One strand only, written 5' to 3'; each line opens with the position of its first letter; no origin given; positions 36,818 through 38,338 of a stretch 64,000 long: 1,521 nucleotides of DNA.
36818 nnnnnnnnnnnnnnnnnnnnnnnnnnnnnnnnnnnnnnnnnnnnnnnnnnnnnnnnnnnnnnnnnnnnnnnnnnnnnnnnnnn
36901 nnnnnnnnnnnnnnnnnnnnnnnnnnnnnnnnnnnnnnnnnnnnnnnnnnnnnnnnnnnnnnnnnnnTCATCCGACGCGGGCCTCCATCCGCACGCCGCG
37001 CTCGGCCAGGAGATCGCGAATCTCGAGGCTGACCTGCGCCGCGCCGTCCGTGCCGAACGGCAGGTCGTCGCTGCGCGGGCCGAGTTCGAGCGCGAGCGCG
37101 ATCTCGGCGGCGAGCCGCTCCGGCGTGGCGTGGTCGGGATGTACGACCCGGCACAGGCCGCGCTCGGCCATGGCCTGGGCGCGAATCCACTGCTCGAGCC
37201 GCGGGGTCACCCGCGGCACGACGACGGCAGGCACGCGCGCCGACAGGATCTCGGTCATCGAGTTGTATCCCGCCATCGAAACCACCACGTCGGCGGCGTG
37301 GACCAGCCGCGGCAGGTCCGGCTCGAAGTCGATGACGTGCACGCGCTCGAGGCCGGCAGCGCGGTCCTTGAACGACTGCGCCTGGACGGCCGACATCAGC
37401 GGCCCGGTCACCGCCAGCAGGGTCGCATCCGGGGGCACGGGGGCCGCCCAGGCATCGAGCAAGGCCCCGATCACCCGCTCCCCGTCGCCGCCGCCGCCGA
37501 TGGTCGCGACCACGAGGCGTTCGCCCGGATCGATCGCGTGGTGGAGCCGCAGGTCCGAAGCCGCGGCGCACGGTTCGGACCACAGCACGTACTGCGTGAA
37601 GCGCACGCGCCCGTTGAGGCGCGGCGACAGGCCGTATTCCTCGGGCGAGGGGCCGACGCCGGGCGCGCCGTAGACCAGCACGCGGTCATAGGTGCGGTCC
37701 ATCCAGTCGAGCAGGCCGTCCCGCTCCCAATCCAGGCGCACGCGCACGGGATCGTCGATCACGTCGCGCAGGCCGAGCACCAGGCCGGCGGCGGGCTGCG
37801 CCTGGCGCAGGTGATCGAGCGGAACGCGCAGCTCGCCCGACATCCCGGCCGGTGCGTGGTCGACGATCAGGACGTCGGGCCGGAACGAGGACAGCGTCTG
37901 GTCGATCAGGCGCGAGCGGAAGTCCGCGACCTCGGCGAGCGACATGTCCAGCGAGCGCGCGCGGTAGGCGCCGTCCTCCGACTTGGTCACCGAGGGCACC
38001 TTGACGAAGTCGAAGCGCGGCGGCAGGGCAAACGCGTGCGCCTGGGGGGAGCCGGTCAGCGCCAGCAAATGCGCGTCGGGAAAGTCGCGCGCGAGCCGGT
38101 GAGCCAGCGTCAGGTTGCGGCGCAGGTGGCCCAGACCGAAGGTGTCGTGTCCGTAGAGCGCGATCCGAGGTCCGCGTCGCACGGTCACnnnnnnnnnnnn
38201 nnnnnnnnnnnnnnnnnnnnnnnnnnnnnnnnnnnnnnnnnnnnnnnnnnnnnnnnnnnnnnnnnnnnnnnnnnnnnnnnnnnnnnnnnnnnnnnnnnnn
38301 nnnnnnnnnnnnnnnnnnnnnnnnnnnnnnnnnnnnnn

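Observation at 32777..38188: Glycosyltransferase x3 + MsbA-like ABC exporter + APH-like phosphotransferase operon fused to cassette copy 1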

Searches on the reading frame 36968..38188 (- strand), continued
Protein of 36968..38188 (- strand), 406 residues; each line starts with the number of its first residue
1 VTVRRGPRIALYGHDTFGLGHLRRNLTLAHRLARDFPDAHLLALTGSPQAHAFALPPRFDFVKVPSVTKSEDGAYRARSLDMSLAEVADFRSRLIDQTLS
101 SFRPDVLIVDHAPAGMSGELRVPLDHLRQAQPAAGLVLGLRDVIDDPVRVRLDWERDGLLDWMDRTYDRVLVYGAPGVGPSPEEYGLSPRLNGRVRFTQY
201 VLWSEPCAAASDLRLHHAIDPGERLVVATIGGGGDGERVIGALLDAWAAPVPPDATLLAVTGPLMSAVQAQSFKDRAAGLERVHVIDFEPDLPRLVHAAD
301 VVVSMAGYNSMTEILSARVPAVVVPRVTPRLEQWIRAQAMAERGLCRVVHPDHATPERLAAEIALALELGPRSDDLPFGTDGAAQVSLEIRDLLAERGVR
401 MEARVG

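Call 90: get_annotated_region(hit=H51, flank=9000)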
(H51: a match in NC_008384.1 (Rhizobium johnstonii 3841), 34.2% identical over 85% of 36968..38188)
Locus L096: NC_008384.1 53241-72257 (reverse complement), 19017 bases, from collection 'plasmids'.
description: Rhizobium johnstonii 3841 plasmid pRL11, complete sequence
organism: Rhizobium johnstonii 3841 (NCBI taxid 216596)
taxonomy: Bacteria; Pseudomonadota; Alphaproteobacteria; Hyphomicrobiales; Rhizobiaceae; Rhizobium; Rhizobium johnstonii; Rhizobium johnstonii 3841
host: -; source: -; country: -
typing (MOB-suite, as given by PLSDB): conjugative; relaxase MOBQ; mating-pair formation MPF_T
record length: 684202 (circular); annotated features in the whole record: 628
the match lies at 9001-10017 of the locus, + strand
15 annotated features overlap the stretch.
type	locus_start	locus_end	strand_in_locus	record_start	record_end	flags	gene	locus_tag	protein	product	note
CDS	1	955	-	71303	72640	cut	-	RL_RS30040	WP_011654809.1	nucleotide sugar dehydrogenase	-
CDS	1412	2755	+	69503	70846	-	-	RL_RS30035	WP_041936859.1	adenylate/guanylate cyclase domain-containing protein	-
CDS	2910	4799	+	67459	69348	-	-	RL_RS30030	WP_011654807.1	ABC transporter ATP-binding protein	-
CDS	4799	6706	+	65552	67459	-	-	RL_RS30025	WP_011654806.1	ABC transporter substrate-binding protein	-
CDS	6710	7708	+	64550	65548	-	-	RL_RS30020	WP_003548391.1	ABC transporter permease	GO:0055085 - transmembrane transport [Evidence IEA]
CDS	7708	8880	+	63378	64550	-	-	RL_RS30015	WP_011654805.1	ABC transporter permease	-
CDS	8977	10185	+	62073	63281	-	-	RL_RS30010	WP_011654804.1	glycosyltransferase family protein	-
CDS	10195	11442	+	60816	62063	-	-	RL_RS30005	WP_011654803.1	glycosyltransferase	-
CDS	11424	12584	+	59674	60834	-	-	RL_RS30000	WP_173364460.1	glycosyltransferase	-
CDS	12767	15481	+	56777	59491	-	-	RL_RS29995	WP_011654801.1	ABC transporter transmembrane domain-containing protein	-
CDS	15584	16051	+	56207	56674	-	-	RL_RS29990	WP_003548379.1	cyclic nucleotide-binding domain-containing protein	-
CDS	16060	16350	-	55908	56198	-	-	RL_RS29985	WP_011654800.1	type II toxin-antitoxin system RelE/ParE family toxin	GO:0030541 - plasmid partitioning [Evidence IEA]; GO:0051290 - protein heterotetramerization [Evidence IEA]; GO:0009432 ...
CDS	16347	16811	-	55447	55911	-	-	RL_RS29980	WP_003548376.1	hypothetical protein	-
CDS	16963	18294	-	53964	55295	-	-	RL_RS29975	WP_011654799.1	MFS transporter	GO:0055085 - transmembrane transport [Evidence IEA]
CDS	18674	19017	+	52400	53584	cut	cyoA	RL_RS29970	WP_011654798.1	ubiquinol oxidase subunit II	GO:0015990 - electron transport coupled proton transport [Evidence IEA]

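Call 91: get_annotated_region(hit=H52, flank=9000)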
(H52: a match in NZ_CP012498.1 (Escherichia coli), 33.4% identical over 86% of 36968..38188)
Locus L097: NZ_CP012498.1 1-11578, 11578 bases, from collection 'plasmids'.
description: Escherichia coli strain 06-00048 isolate CFSAN004178 plasmid pCFSAN004178P_02, complete sequence
organism: Escherichia coli (NCBI taxid 562)
taxonomy: Bacteria; Pseudomonadota; Gammaproteobacteria; Enterobacterales; Enterobacteriaceae; Escherichia; Escherichia coli
host: -; source: food,alfalfa sprout; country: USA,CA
typing (MOB-suite, as given by PLSDB): conjugative; replicon IncFIA,IncFIB; relaxase MOBF; mating-pair formation MPF_F
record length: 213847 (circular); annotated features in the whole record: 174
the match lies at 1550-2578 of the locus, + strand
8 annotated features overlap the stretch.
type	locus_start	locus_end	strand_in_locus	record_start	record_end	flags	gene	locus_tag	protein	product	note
CDS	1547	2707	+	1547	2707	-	-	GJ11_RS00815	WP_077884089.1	glycosyl transferase family 28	-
CDS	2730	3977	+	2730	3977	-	-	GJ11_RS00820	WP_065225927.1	glycosyltransferase family 4 protein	-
CDS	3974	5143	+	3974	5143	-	-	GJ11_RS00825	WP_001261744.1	glycosyltransferase family 4 protein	-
CDS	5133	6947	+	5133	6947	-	-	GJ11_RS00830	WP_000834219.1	ABC transporter ATP-binding protein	-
CDS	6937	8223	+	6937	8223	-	-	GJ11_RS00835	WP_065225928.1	aminoglycoside phosphotransferase family protein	GO:0016310 - phosphorylation [Evidence IEA]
CDS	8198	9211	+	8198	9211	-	-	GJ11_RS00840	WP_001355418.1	phosphotransferase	-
CDS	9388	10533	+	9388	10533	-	-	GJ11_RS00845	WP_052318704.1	alginate export family protein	-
CDS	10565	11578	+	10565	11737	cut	-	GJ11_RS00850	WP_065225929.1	nucleotide sugar dehydrogenase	GO:0000271 - polysaccharide biosynthetic process [Evidence IEA]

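Call 107: search_protein_representatives(alignment_id=A1)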
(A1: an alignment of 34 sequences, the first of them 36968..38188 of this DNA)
Query: 34 sequences, 407 profile positions. Proteins with E-value up to 0.001 (for the whole library): 22065; up to 1e-10: 7002; up to 1e-30: 2509. The best 150 are listed.
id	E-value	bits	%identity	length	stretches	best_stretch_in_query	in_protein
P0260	5.1e-228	773.1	-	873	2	5-401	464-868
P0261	6.6e-172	588.3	-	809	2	5-396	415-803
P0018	1.3e-169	580.7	-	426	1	3-405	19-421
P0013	1.5e-168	577.3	-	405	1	3-402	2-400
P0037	1.9e-163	560.4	-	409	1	4-402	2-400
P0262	1.0e-157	541.6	-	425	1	4-398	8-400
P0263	1.1e-153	528.2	-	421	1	4-395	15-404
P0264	3.2e-153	526.8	-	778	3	6-392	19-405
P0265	4.3e-149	513.1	-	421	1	8-398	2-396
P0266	1.6e-148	511.3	-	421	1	4-404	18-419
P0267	3.1e-146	503.7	-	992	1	5-396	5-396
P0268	5.2e-146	503.0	-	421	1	4-399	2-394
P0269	1.3e-145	501.7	-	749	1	4-401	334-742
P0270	3.3e-144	497.1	-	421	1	6-398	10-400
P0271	4.1e-144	496.7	-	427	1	7-396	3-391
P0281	5.7e-133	460.0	-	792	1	5-399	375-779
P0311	7.1e-123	426.8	-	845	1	4-399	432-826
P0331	6.9e-120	417.0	-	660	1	5-391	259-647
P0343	2.4e-118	411.9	-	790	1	6-402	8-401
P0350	9.6e-118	409.9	-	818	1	5-399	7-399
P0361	9.8e-117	406.6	-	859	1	4-398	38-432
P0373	8.3e-116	403.5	-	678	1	6-399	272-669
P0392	1.3e-113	396.3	-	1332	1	5-393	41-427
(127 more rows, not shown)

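Call 108: search_protein_families(library=pfam, proteins=[P0343, P0350, P0267, P0392, P0311, P0269, P0281, P0331, P0373, P0361], max_evalue=0.00001)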
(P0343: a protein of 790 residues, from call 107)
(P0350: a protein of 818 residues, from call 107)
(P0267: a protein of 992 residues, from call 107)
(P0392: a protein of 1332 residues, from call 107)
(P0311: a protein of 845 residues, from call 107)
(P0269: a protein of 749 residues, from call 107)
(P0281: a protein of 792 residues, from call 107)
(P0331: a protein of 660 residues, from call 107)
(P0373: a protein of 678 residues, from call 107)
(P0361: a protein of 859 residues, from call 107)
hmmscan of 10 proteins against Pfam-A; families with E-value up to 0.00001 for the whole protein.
P0343 (790 aa): 1 family
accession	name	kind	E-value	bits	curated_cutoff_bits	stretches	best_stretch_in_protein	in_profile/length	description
PF04101.22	Glyco_tran_28_C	-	3.9e-11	43.7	22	1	225-368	2-144/166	Glycosyltransferase family 28 C-terminal domain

P0350 (818 aa): 1 family
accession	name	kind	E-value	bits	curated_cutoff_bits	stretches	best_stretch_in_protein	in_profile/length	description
PF04101.22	Glyco_tran_28_C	-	3.8e-16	60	22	1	229-370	6-146/166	Glycosyltransferase family 28 C-terminal domain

P0267 (992 aa): 2 families
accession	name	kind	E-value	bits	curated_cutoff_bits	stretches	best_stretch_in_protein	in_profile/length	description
PF13372.12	Alginate_exp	-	1.4e-32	113.5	25.2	1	610-987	7-393/395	Alginate export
PF04101.22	Glyco_tran_28_C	-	2.1e-12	47.9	22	1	231-370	7-144/166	Glycosyltransferase family 28 C-terminal domain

P0392 (1332 aa): 6 families
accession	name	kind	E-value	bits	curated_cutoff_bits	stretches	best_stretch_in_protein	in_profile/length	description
PF13692.12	Glyco_trans_1_4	-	6.9e-69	231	27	2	735-882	2-142/142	Glycosyl transferases group 1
PF00534.26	Glycos_transf_1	-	3.6e-66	222.4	26.4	2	732-896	13-172/172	Glycosyl transferases group 1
PF13439.12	Glyco_transf_4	-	4.4e-21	76.1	28.5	1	939-1123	3-169/170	Glycosyltransferase Family 4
PF13579.12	Glyco_trans_4_4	-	1.9e-20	74.3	29.7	1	939-1119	2-158/158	Glycosyl transferase 4-like domain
PF13524.12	Glyco_trans_1_2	-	2.2e-17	63.8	25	1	767-899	16-131/144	Glycosyl transferase-like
PF04101.22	Glyco_tran_28_C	-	5.1e-09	36.8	22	1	260-402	2-143/166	Glycosyltransferase family 28 C-terminal domain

P0311 (845 aa): 8 families
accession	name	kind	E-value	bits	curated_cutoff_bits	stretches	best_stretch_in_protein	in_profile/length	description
PF01370.27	Epimerase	-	5.3e-59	200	20.9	1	94-330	2-240/240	NAD dependent epimerase/dehydratase family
PF16363.11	GDP_Man_Dehyd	-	2.3e-55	188.8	27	1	94-391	1-330/332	GDP-mannose 4,6 dehydratase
PF01073.25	3Beta_HSD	-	1.2e-21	77.4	22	1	94-320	1-231/280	3-beta hydroxysteroid dehydrogenase/isomerase family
PF02719.21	Polysacc_synt_2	-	8e-12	45.4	20.2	1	94-352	2-251/293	Polysaccharide biosynthesis protein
PF13460.12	NAD_binding_10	-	7.3e-10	39.4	27.2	1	97-248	1-130/184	NAD(P)H-binding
PF07993.18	NAD_binding_4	-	2.4e-09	37.1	20.1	1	95-270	1-209/258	Male sterility protein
PF04321.23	RmlD_sub_bind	-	3.2e-08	33.4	27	0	191-333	78-216/287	RmlD substrate binding domain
PF04101.22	Glyco_tran_28_C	-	6.4e-08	33.2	22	1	718-796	65-144/166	Glycosyltransferase family 28 C-terminal domain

P0269 (749 aa): 7 families
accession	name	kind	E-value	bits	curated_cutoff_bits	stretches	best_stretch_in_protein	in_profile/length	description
PF01370.27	Epimerase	-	1.4e-59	201.9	20.9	1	4-247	2-240/240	NAD dependent epimerase/dehydratase family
PF16363.11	GDP_Man_Dehyd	-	3.5e-49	168.5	27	1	4-309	1-331/332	GDP-mannose 4,6 dehydratase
PF01073.25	3Beta_HSD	-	2.6e-17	63.2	22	1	4-233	1-230/280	3-beta hydroxysteroid dehydrogenase/isomerase family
PF04101.22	Glyco_tran_28_C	-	1e-11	45.6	22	1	607-714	53-157/166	Glycosyltransferase family 28 C-terminal domain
PF07993.18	NAD_binding_4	-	1.3e-08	34.7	20.1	0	59-181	74-206/258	Male sterility protein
PF13460.12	NAD_binding_10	-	2e-08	34.8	27.2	1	7-165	1-133/184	NAD(P)H-binding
PF04321.23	RmlD_sub_bind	-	2.7e-06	27.1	27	0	1-233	1-198/287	RmlD substrate binding domain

P0281 (792 aa): 7 families
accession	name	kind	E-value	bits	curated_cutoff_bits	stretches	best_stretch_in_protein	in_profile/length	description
PF01370.27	Epimerase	-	9.2e-59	199.2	20.9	1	52-288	2-240/240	NAD dependent epimerase/dehydratase family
PF16363.11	GDP_Man_Dehyd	-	3.2e-50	171.9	27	1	52-350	1-331/332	GDP-mannose 4,6 dehydratase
PF01073.25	3Beta_HSD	-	3.2e-19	69.5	22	1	52-276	1-229/280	3-beta hydroxysteroid dehydrogenase/isomerase family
PF04101.22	Glyco_tran_28_C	-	1.1e-12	48.8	22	1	599-748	3-148/166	Glycosyltransferase family 28 C-terminal domain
PF07993.18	NAD_binding_4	-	2.4e-10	40.4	20.1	1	53-229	1-210/258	Male sterility protein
PF02719.21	Polysacc_synt_2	-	3.1e-09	36.9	20.2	1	52-309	2-250/293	Polysaccharide biosynthesis protein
PF04321.23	RmlD_sub_bind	-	7.9e-06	25.6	27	0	49-229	1-154/287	RmlD substrate binding domain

P0331 (660 aa): 3 families
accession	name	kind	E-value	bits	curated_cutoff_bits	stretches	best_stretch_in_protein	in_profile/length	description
PF00072.30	Response_reg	-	1.1e-21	77.5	30.2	1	6-116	1-110/111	Response regulator receiver domain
PF04101.22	Glyco_tran_28_C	-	7.8e-10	39.5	22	1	481-632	5-153/166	Glycosyltransferase family 28 C-terminal domain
PF08448.16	PAS_4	-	2.2e-07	31.5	23.1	1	144-229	5-88/110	PAS fold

P0373 (678 aa): 2 families
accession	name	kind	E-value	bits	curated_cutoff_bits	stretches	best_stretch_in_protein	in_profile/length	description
PF00072.30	Response_reg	-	1e-21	77.6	30.2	1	8-119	1-111/111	Response regulator receiver domain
PF04101.22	Glyco_tran_28_C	-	2.1e-09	38.1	22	1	543-644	50-153/166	Glycosyltransferase family 28 C-terminal domain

P0361 (859 aa): 4 families
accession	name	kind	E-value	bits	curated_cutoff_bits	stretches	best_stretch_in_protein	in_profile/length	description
PF00534.26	Glycos_transf_1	-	2.7e-39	134.9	26.4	1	660-820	15-170/172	Glycosyl transferases group 1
PF13692.12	Glyco_trans_1_4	-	5e-38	131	27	1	662-808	3-142/142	Glycosyl transferases group 1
PF13524.12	Glyco_trans_1_2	-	6.2e-09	36.4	25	1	685-830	9-136/144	Glycosyl transferase-like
PF04101.22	Glyco_tran_28_C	-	6e-08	33.3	22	1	262-376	4-118/166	Glycosyltransferase family 28 C-terminal domain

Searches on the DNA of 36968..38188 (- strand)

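Call 92: search_dna_similar(query=L097:1547-11578:+, collection=ecoli_genomes, mode=near, max_rows=12)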
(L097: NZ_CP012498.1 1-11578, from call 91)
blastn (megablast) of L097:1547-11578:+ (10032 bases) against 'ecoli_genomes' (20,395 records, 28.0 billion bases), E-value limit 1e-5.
Records with a match: 18; places in all: 18; records where one place covers at least 80% of the query: 18.
Genomes with a match: 18 of 5426; with a place that covers at least 80% of the query: 18. Places per genome that has any: lowest 1, median 1, highest 1. On chromosomes: 0 places; on plasmids: 18.
Best place of each record, by identity: >=99% 18.
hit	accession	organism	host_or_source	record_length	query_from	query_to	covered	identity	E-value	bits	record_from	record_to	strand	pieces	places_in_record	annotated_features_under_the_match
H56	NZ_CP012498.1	Escherichia coli strain 06-00048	alfalfa sprout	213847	1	10032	100%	100.0%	0e+0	18526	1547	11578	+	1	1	ABC transporter ATP-binding protein | aminoglycoside phosphotransferase family protein | glycosyltransferase family 4 protein (x2) | glycosyltransferase family protein | alginate export family protein | and 2 other names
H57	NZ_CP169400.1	Escherichia coli strain MFDS1022581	Animal source foods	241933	1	10032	100%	99.6%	0e+0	18305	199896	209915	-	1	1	ABC transporter ATP-binding protein | alginate export family protein | aminoglycoside phosphotransferase family protein | glycosyltransferase family 4 protein (x2) | glycosyltransferase family protein | and 2 other names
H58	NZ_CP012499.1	Escherichia coli strain GB089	ground beef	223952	1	10032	100%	99.6%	0e+0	18271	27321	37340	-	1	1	ABC transporter ATP-binding protein | aminoglycoside phosphotransferase family protein | glycosyltransferase family 4 protein (x2) | glycosyltransferase family protein | alginate export family protein | and 2 other names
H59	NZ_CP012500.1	Escherichia coli strain 09-00049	lettuce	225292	1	10032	100%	99.6%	0e+0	18271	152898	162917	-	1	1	ABC transporter ATP-binding protein | aminoglycoside phosphotransferase family protein | glycosyltransferase family 4 protein (x2) | glycosyltransferase family protein | alginate export family protein | and 2 other names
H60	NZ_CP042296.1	Escherichia coli strain RM9088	crow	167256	1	10032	100%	99.6%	0e+0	18271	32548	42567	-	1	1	ABC transporter ATP-binding protein | alginate export family protein | aminoglycoside phosphotransferase family protein | glycosyltransferase family 4 protein (x2) | glycosyltransferase family protein | and 2 other names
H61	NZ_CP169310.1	Escherichia coli strain MFDS1019527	cattle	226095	1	10032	100%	99.6%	0e+0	18271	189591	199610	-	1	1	ABC transporter ATP-binding protein | alginate export family protein | aminoglycoside phosphotransferase family protein | glycosyltransferase family 4 protein (x2) | glycosyltransferase family protein | and 2 other names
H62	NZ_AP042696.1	Escherichia coli strain OkiPb01715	bovine feces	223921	1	10032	100%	99.6%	0e+0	18271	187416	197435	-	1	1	ABC transporter ATP-binding protein | aminoglycoside phosphotransferase family protein | glycosyltransferase family 4 protein (x2) | glycosyltransferase family protein | alginate export family protein | and 2 other names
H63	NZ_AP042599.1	Escherichia coli strain OkiPb01701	bovine feces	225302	1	10032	100%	99.6%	0e+0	18266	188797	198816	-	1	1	ABC transporter ATP-binding protein | alginate export family protein | aminoglycoside phosphotransferase family protein | glycosyltransferase family 4 protein (x2) | glycosyltransferase family protein | and 2 other names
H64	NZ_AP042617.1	Escherichia coli strain OkiPb01703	bovine feces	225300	1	10032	100%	99.6%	0e+0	18266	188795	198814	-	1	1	ABC transporter ATP-binding protein | alginate export family protein | aminoglycoside phosphotransferase family protein | glycosyltransferase family 4 protein (x2) | glycosyltransferase family protein | and 2 other names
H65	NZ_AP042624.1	Escherichia coli strain OkiPb01704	bovine feces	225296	1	10032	100%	99.6%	0e+0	18266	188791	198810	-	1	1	ABC transporter ATP-binding protein | alginate export family protein | aminoglycoside phosphotransferase family protein | glycosyltransferase family 4 protein (x2) | glycosyltransferase family protein | and 2 other names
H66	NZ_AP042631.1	Escherichia coli strain OkiPb01705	bovine feces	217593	1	10032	100%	99.6%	0e+0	18266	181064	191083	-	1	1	ABC transporter ATP-binding protein | alginate export family protein | aminoglycoside phosphotransferase family protein | glycosyltransferase family 4 protein (x2) | glycosyltransferase family protein | and 2 other names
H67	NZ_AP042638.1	Escherichia coli strain OkiPb01706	bovine feces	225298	1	10032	100%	99.6%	0e+0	18266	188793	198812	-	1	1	ABC transporter ATP-binding protein | alginate export family protein | aminoglycoside phosphotransferase family protein | glycosyltransferase family 4 protein (x2) | glycosyltransferase family protein | and 2 other names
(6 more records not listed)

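Call 93: get_annotated_region(hit=H59, flank=9000)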
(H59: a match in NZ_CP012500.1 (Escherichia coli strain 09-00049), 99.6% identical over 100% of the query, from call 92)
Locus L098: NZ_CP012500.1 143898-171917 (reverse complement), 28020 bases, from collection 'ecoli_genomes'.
description: Escherichia coli strain 09-00049 plasmid pCFSAN004180G, complete sequence
organism: Escherichia coli strain 09-00049 (NCBI taxid 562)
replicon: plasmid pCFSAN004180G; assembly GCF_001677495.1
host: -; source: lettuce; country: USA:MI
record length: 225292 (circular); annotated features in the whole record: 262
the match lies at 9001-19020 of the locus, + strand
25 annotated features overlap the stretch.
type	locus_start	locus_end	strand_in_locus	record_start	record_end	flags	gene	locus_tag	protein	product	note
CDS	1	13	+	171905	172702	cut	faeH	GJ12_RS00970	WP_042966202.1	F4 (K88) fimbria minor subunit FaeH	-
CDS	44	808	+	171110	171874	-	faeI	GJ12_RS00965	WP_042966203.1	F4 (K88) fimbria minor subunit FaeI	-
CDS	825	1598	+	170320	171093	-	faeJ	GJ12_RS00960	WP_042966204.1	F4 (K88) fimbria accessory protein FaeJ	-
CDS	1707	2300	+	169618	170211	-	-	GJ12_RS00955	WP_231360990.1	hypothetical protein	-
CDS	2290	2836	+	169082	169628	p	-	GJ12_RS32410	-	hypothetical protein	frameshifted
CDS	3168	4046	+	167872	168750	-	-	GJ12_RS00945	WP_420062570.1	fimbrial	-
CDS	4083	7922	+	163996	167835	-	-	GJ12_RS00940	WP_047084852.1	S6 family peptidase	-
CDS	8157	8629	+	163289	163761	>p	-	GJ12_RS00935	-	IS3 family transposase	frameshifted; internal stop; incomplete; partial in the middle of a contig; missing N-terminus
CDS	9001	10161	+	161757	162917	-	-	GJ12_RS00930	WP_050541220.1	glycosyltransferase family protein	-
CDS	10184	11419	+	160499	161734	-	-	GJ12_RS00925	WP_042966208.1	glycosyltransferase family 4 protein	-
CDS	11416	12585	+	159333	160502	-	-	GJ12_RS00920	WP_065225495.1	glycosyltransferase family 4 protein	-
CDS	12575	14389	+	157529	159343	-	-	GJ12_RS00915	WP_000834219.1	ABC transporter ATP-binding protein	-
CDS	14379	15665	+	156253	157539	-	-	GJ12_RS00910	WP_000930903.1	aminoglycoside phosphotransferase family protein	-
CDS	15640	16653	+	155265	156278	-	-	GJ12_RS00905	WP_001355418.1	phosphotransferase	-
CDS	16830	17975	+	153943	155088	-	-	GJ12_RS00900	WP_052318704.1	alginate export family protein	-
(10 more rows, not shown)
